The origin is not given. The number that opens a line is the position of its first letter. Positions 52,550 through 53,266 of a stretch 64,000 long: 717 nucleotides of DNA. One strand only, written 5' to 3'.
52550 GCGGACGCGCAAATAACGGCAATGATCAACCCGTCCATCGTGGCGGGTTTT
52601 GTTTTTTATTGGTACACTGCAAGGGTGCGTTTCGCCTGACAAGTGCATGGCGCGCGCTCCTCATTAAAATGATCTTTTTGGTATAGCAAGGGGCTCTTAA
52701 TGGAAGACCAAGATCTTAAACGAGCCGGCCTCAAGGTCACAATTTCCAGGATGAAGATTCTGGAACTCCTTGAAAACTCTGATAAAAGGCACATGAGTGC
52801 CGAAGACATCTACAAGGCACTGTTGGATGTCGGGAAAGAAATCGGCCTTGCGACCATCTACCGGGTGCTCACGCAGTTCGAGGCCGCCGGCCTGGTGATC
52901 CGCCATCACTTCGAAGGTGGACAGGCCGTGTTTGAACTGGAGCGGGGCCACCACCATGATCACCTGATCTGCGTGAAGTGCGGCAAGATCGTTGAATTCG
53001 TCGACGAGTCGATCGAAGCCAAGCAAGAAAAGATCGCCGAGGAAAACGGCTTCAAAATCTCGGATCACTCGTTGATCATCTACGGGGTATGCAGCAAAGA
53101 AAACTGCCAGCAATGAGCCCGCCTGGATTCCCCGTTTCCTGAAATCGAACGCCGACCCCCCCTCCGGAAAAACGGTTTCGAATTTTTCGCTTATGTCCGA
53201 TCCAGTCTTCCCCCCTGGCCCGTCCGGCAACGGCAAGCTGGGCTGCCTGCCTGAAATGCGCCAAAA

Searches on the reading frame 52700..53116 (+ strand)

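Call 20: search_protein_families(library=pfam, proteins=[window:52700-53116:+], max_evalue=0.1)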
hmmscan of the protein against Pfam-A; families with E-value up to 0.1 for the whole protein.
window:52700-53116:+ (138 aa): 5 families
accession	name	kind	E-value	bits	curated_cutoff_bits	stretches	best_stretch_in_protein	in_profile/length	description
PF01475.25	FUR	-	3.5e-47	159.9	23.1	1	9-128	2-121/121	Ferric uptake regulator family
PF08461.16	HTH_12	-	0.0059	17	21.4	1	18-72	1-54/66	Ribonuclease R winged-helix domain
PF12840.13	HTH_20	-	0.0098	16.3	27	1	17-66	6-48/51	Helix-turn-helix domain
PF01498.24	HTH_Tnp_Tc3_2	-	0.04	14.6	31.5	0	28-60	10-42/72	Transposase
PF13565.12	HTH_32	-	0.066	14.2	33.7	0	19-57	36-73/73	Homeodomain-like domain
